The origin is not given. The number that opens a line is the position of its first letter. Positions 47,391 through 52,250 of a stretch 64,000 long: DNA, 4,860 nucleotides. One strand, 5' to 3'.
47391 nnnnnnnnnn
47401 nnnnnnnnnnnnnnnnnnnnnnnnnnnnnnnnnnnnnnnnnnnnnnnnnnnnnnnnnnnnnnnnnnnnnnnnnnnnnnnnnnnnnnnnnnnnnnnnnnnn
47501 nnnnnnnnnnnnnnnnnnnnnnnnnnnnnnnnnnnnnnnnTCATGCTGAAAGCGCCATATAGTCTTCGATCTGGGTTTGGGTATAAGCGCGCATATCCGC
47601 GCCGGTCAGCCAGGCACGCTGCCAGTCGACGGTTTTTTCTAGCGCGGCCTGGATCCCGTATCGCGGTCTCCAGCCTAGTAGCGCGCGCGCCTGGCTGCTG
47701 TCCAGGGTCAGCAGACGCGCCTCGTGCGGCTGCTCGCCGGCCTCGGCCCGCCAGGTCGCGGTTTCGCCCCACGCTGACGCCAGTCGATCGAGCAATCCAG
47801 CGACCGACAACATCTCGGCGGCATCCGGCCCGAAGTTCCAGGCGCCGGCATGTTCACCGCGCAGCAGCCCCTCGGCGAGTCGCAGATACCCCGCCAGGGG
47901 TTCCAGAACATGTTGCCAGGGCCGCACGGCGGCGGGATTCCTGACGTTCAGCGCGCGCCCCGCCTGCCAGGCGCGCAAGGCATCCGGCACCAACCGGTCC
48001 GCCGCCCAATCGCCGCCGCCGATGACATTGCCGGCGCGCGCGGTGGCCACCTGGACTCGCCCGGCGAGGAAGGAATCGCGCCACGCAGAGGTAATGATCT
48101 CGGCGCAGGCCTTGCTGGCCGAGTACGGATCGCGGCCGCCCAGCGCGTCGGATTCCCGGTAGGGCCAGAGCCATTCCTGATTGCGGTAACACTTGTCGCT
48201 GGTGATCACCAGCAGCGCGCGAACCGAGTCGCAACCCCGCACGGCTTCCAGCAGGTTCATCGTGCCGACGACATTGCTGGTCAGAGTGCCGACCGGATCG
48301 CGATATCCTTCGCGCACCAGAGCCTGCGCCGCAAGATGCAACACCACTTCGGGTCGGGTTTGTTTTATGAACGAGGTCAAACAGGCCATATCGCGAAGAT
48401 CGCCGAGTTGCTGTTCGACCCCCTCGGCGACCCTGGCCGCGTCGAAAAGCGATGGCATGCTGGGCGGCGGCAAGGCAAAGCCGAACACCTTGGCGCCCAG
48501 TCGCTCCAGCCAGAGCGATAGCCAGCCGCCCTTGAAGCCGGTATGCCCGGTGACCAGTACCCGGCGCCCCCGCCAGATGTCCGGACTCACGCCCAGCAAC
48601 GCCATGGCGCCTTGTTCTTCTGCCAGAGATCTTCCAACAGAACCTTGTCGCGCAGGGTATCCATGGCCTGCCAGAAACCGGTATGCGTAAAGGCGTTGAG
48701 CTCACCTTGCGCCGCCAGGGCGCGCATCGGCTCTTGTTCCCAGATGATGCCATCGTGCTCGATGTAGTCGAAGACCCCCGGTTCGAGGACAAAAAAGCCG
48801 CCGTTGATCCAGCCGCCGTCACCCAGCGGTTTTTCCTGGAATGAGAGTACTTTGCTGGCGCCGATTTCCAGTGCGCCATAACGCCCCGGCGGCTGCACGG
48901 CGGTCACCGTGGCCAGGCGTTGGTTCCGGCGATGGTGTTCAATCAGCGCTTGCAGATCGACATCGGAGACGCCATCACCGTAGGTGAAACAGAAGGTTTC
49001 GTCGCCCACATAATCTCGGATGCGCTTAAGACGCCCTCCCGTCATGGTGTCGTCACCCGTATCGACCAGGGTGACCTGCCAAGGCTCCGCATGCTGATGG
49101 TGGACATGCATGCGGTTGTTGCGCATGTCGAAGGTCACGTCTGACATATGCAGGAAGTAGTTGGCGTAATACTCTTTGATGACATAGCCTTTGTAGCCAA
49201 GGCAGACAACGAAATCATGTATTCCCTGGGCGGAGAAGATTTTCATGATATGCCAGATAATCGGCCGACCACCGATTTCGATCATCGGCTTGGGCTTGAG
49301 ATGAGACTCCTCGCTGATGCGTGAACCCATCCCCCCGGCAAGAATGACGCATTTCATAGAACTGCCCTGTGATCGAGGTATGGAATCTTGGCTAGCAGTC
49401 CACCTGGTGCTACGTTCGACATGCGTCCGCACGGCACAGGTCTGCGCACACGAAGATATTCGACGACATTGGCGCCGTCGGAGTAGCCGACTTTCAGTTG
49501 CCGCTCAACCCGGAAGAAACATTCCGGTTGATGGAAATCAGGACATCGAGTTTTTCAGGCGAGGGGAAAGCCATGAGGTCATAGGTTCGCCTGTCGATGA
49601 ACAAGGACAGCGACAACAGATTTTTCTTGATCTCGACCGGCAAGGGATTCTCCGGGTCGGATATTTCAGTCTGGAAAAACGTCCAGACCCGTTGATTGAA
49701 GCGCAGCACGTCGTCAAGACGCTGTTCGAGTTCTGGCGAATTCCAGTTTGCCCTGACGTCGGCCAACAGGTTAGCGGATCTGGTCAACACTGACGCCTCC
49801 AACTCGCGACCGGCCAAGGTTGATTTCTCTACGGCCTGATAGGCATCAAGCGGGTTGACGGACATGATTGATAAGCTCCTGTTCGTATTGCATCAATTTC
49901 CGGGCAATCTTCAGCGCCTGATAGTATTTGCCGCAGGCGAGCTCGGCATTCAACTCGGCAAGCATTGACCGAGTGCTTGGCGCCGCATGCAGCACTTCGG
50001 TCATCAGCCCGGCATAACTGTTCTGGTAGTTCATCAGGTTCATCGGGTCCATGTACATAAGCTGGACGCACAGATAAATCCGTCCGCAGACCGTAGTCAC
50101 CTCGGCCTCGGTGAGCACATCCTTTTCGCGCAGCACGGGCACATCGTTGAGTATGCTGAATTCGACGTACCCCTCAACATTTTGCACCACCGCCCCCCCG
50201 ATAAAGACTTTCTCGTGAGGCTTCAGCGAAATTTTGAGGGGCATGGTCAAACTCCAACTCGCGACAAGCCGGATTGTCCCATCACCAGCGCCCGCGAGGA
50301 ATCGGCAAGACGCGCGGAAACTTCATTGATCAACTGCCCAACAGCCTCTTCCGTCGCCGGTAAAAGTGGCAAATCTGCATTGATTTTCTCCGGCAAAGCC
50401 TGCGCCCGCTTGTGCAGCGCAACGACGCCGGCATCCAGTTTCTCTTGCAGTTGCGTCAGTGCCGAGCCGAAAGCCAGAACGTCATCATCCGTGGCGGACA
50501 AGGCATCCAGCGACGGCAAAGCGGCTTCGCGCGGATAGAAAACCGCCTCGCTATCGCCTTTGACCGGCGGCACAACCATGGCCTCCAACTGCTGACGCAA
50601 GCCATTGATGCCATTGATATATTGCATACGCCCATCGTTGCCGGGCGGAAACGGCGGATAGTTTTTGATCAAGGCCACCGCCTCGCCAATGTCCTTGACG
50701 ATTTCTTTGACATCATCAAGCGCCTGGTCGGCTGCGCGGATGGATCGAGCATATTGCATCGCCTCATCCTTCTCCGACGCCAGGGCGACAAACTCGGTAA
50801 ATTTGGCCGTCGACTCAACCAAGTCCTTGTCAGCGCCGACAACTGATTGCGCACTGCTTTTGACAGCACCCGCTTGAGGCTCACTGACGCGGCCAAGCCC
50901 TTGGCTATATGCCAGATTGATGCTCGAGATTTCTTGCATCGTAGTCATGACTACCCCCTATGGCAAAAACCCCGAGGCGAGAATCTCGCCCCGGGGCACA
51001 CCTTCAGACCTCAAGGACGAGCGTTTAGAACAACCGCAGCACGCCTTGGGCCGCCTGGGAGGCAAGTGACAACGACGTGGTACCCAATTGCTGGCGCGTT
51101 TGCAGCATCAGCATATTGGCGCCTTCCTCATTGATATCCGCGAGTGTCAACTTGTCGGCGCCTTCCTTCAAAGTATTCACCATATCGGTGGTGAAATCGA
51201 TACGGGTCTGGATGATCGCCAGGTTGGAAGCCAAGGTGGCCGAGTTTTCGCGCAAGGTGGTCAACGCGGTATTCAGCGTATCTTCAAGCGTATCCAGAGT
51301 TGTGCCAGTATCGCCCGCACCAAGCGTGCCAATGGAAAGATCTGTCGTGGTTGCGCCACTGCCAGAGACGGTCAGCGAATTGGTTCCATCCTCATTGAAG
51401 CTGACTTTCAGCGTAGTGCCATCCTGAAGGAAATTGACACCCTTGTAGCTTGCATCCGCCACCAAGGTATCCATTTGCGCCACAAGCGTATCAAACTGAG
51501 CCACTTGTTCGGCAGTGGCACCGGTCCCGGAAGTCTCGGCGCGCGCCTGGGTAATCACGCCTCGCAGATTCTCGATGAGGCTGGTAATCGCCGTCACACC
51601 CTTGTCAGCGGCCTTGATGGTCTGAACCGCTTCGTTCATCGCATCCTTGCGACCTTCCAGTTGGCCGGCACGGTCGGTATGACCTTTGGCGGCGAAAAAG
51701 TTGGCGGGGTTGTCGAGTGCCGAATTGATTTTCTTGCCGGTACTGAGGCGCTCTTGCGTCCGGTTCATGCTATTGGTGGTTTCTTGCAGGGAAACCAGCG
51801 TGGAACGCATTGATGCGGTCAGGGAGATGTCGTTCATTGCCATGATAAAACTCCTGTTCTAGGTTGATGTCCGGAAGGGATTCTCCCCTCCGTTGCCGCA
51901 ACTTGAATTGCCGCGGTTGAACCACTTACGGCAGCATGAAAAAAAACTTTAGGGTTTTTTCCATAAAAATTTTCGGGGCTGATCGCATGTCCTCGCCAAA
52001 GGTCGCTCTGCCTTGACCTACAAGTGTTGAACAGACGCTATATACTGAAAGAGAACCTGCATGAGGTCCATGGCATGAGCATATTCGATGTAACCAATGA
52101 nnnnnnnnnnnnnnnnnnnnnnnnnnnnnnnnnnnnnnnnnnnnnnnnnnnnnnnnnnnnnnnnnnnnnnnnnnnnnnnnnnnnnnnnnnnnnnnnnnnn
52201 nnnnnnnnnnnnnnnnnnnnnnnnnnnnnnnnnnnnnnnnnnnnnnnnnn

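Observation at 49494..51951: An alphaproteobacterial-type flagellin/FlbT/FlaF module is driven by an enteric-type sigma-28 promoter, with no flagellar structural genes nearby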

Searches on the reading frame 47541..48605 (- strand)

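Call 3: search_protein_families(library=pfam, proteins=[window:47541-48605:-], max_evalue=0.01)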
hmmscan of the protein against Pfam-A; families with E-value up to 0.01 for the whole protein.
window:47541-48605:- (354 aa): 5 families
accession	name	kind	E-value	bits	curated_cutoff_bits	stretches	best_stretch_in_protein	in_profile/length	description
PF16363.11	GDP_Man_Dehyd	-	3.2e-33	116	27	1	17-324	1-331/332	GDP-mannose 4,6 dehydratase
PF01370.27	Epimerase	-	4.5e-29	102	20.9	1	16-259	1-240/240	NAD dependent epimerase/dehydratase family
PF02719.21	Polysacc_synt_2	-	6.6e-11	42.4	20.2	1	63-196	56-173/293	Polysaccharide biosynthesis protein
PF04321.23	RmlD_sub_bind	-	5.8e-05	22.7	27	1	16-175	3-139/287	RmlD substrate binding domain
PF07993.18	NAD_binding_4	-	0.0014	18.3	20.1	1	86-196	90-209/258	Male sterility protein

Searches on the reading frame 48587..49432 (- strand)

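Call 3: search_protein_families(library=pfam, proteins=[window:48587-49432:-], max_evalue=0.01)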
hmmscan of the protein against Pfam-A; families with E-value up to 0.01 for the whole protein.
window:48587-49432:- (281 aa): 2 families
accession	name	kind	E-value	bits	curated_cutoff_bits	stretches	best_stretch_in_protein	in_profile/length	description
PF00483.29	NTP_transferase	-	1.9e-18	67.4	21.2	1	28-225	2-189/245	Nucleotidyl transferase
PF12804.13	NTP_transf_3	-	7.1e-09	36.5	27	1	28-82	1-50/160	MobA-like NTP transferase domain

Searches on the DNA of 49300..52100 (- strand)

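Call 20: search_rna_families(source=window, start=49300, end=52100, threshold=evalue, max_evalue=10)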
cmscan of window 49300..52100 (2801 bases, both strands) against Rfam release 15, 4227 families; matches with E-value up to 10: 3.
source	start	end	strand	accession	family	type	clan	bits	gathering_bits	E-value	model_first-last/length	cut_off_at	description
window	50962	51008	-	RF02399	NsiR1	Gene; sRNA;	-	16.7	39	5.6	1-60/60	no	Nitrogen stress-induced RNA 1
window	49813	49873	+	RF01142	sR19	Gene; snRNA; snoRNA; CD-box;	-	14.4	45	2.8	1-63/63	no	Small nucleolar RNA sR19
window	50962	51060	-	RF02837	anti-hemB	Gene; sRNA;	-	13.8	49.5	8.6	1-81/81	no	Burkholderia RNA 7 (anti-hemB)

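Call 65: build_rna_model(alignment_id=A4, structure=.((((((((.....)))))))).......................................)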
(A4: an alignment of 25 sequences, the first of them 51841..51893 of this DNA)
Model R1 built from alignment A4 (25 sequences, 61 columns); structure: as given.
model positions 52; base pairs 8; branch points 0; effective number of sequences 25; information 0.874 bits per position. Calibrated on 0.2 Mb of random sequence (short: E-values are rough).
structure used (alignment columns):
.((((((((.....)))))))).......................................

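Call 66: search_with_rna_model(model_id=R1, sources=[window, L001, L002, L003, L004, L005, L006, L007, L008, L009, L010, L011, L012, L013, L014, L015, L016, L017, L018, L019, L020, L021, L022, L023, L024, L025, L026, L027, L028, L029, L030, L031, L032, L033, L034, L035, L036, L037, L038, L039, L040, L041, L042, L043, L044, L045, L046, L047, L048, L049, L050, L051, L052, L053, L054, L055, L056, L057, L058, L059, L060, L061, L062, L063, L064, L065, L066, L067, L068, L069, L070, L071, L072, L073, L074, L075, L076, L077, L078, L079, L080, L081, L082, L083, L084, L085, L086, L087, L088, L089, L090, L093], max_evalue=1, make_alignment=true)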
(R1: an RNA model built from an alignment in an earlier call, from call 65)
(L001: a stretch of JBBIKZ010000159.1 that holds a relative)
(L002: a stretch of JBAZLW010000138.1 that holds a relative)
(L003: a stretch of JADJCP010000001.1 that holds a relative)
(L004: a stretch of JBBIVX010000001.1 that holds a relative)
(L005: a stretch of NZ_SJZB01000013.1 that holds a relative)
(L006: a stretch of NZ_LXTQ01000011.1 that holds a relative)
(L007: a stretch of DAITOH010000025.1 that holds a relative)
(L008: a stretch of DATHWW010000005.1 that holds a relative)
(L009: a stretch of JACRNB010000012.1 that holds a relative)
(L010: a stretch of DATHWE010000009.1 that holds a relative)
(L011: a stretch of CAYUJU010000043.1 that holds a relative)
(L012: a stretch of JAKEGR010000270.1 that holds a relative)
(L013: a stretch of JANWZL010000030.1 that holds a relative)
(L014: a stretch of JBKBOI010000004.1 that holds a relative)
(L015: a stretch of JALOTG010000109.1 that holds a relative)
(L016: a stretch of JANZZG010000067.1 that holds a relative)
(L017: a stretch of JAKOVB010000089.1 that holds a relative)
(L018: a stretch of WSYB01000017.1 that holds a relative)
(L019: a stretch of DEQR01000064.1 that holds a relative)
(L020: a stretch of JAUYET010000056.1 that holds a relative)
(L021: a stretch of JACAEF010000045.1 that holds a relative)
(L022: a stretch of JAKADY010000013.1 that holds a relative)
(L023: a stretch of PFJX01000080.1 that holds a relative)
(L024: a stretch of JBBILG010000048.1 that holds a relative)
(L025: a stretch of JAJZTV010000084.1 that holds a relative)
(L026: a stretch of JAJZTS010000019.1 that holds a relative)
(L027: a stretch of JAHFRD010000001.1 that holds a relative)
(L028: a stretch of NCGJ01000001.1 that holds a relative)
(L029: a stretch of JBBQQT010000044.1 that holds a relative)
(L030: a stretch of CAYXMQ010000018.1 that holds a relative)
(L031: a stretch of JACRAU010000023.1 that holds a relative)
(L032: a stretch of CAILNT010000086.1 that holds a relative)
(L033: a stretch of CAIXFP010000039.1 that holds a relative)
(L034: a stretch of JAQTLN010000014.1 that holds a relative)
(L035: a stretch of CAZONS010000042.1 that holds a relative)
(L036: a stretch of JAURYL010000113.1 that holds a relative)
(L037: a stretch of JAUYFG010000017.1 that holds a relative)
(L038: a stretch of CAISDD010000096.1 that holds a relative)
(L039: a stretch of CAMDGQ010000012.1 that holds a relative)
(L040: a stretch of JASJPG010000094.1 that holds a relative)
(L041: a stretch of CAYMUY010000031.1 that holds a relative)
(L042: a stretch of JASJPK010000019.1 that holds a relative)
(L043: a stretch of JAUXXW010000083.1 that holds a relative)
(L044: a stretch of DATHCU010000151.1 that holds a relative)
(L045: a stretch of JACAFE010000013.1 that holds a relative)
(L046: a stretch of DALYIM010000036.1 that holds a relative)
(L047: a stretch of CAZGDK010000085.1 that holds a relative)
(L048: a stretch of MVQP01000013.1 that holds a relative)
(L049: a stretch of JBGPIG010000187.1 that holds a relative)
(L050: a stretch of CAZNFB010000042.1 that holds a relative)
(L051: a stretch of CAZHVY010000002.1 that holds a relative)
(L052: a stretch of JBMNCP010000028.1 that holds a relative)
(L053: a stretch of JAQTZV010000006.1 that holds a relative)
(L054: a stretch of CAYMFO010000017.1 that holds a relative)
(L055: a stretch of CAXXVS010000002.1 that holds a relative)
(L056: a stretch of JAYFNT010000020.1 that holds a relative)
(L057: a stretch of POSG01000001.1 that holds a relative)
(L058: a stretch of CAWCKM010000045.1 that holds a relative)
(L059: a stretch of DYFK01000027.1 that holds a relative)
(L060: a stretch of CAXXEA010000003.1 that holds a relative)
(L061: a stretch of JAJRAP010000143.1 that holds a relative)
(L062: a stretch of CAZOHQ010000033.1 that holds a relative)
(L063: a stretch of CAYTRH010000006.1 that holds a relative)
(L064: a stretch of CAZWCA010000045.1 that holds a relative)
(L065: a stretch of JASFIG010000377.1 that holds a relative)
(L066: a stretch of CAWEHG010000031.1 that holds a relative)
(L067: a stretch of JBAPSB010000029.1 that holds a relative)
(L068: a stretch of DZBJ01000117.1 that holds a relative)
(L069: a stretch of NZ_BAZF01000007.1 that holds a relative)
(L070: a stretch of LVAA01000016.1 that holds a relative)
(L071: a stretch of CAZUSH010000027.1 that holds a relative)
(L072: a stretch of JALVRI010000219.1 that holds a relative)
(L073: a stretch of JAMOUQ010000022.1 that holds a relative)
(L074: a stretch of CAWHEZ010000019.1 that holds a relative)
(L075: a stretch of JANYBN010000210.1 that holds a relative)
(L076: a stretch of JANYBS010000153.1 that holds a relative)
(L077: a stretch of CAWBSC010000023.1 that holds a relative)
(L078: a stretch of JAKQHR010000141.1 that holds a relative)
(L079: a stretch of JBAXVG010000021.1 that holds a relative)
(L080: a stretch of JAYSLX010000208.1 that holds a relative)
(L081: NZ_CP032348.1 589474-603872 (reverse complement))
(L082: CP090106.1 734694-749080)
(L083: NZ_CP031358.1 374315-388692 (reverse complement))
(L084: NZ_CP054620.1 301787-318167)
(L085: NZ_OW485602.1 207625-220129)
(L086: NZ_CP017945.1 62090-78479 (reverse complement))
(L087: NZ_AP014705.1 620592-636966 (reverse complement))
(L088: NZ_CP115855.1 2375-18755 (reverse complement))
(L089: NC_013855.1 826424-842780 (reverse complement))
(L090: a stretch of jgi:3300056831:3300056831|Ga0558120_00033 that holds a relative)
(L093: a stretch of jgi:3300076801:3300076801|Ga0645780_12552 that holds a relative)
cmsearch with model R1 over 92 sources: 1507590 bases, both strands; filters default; matches with E-value up to 1: 86.
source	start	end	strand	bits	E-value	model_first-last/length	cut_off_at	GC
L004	8513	8564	+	54.4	5.2e-17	1-52/52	no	0.48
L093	8353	8405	+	53.6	1.1e-16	1-52/52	no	0.47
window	51841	51893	-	52.7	2.3e-16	1-52/52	no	0.49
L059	6949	7001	+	51.9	4.5e-16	1-52/52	no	0.49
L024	2111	2162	+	51.8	4.7e-16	1-52/52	no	0.52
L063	6878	6930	+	51.8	5e-16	1-52/52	no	0.51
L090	8354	8406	+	51.8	5.1e-16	1-52/52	no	0.51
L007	1127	1183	+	50.9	1.1e-15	1-52/52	no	0.54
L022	6101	6159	+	50.5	1.5e-15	1-52/52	no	0.51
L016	8317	8368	+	49.5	3.7e-15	1-52/52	no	0.5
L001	841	896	+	49.4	4e-15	1-52/52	no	0.52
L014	7236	7290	+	48.2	1.2e-14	1-52/52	no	0.53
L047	8245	8296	+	48.1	1.3e-14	1-52/52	no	0.42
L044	5628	5679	+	47.6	1.9e-14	1-52/52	no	0.4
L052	8335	8386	+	47.2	2.6e-14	1-52/52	no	0.52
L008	8229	8281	+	46.9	3.6e-14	1-52/52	no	0.38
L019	6999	7050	+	46.6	4.6e-14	1-52/52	no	0.52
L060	8057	8108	+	46.4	5.6e-14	1-52/52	no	0.56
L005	8386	8437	+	46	8.1e-14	1-52/52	no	0.5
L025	4763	4813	+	45.5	1.3e-13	1-52/52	no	0.51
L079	5818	5871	+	45.2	1.6e-13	1-52/52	no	0.48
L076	7874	7931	+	43.5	7.3e-13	1-52/52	no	0.55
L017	8225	8276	+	43.3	8.4e-13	1-52/52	no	0.37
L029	8126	8179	+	42.2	2.2e-12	1-52/52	no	0.44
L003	8354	8406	+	41.5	4.1e-12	1-52/52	no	0.53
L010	8226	8278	+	41.5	4.1e-12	1-52/52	no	0.4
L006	8234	8285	+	41.3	4.9e-12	1-52/52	no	0.37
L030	8131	8183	+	41.2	5.3e-12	1-52/52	no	0.45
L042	8160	8212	+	41.1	5.7e-12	1-52/52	no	0.43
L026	8217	8267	+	41.1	5.8e-12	1-52/52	no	0.47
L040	8160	8212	+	40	1.4e-11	1-52/52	no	0.42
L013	1010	1064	+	39.5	2.2e-11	1-52/52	no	0.53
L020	8179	8231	+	39.4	2.5e-11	1-52/52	no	0.45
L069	7337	7385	+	39.4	2.6e-11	1-52/52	no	0.53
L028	8184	8236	+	38.6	5.3e-11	1-52/52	no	0.47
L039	8166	8218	+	38.3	6.8e-11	1-52/52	no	0.43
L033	8177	8228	+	38.2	7.3e-11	1-52/52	no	0.5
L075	7010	7062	+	37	2.1e-10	1-52/52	no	0.49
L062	6929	6975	+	36.9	2.3e-10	1-52/52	no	0.4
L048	1066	1117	+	35.8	5.6e-10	1-52/52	no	0.5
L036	8175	8227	+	35.8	6e-10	1-52/52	no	0.51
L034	8192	8244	+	35.7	6.4e-10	1-52/52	no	0.53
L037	8177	8229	+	35.7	6.4e-10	1-52/52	no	0.53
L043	8171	8223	+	35.7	6.4e-10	1-52/52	no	0.53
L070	8518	8569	+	35.5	7.3e-10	1-52/52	no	0.52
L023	1991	2043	+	35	1.1e-09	1-52/52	no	0.55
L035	8215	8267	+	35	1.1e-09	1-52/52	no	0.55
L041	8215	8267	+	35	1.1e-09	1-52/52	no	0.55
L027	8183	8235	+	34.6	1.6e-09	1-52/52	no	0.53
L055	7102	7151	+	33.7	3.6e-09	1-52/52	no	0.5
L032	8204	8256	+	33.4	4.8e-09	1-52/52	no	0.53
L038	5918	5970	+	33.4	4.8e-09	1-52/52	no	0.53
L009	7802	7854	+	32.6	9.5e-09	1-52/52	no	0.45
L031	8232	8282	+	32.3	1.2e-08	1-52/52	no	0.45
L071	8389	8440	+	31.3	2.9e-08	1-52/52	no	0.48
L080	1675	1724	+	31.2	3.3e-08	1-52/52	no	0.56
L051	8432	8478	+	28.6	3.3e-07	1-52/52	no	0.43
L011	8231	8278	+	28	5.5e-07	1-52/52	no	0.4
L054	8435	8481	+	28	5.5e-07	1-52/52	no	0.45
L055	8222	8273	+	27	1.3e-06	1-52/52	no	0.56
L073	8299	8347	+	27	1.3e-06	1-52/52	no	0.49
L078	750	797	+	25.6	4.4e-06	1-52/52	no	0.52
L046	1307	1353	+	25.4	5.3e-06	1-52/52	no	0.45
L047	9470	9520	+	25.2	6.3e-06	1-52/52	no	0.53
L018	8403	8451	+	25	7.4e-06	1-52/52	no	0.47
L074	8975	9028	+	24.3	1.3e-05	1-52/52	no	0.39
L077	8975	9028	+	24.3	1.3e-05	1-52/52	no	0.39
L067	4354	4407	+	23.6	2.4e-05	1-52/52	no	0.5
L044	7267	7319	+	23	4.1e-05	1-52/52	no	0.43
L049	2543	2590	+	22.3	7.6e-05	1-52/52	no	0.54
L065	1638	1689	+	21.1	0.00023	1-52/52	no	0.38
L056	8438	8484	+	20.7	0.00031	1-52/52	no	0.55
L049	1612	1665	+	20.6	0.00034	1-52/52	no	0.39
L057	8436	8483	+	20.4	0.00042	1-52/52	no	0.54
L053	7255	7299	+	18.9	0.0016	1-52/52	no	0.49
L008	19428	19485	+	18.8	0.0017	1-52/52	no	0.31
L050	3556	3604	+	16.9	0.0092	1-52/52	no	0.31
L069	9195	9268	+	16.1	0.017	1-52/52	no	0.65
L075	8860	8878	+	14.9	0.05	3-21/52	no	0.74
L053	6854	6902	-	14.8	0.054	1-52/52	no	0.47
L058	9050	9101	+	13.7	0.15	1-52/52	no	0.33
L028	4490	4510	+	13.4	0.2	1-52/52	no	0.38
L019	9031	9076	+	13.3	0.21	1-52/52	no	0.39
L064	289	311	+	13.2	0.23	2-24/52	no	0.48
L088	1275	1305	+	12.1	0.6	1-52/52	no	0.61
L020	15967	15983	+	11.8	0.78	4-20/52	no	0.47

Alignment A5: 86 matches aligned to the model, 88 columns, each read 5' to 3' on its own strand. Consensus structure (alignment columns), stored with it:
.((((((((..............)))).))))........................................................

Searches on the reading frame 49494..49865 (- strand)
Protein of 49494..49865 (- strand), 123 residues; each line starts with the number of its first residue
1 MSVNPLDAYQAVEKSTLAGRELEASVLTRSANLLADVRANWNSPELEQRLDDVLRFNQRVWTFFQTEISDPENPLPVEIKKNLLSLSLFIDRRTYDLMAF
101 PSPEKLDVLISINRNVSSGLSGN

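Call 3: search_protein_families(library=pfam, proteins=[window:49494-49865:-], max_evalue=0.01)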
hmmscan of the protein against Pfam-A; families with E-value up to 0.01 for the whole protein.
window:49494-49865:- (123 aa): 1 family
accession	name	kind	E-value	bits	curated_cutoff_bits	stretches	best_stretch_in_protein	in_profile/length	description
PF07309.16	FlaF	-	1.5e-31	109.1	23.6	1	7-120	3-113/113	Flagellar protein FlaF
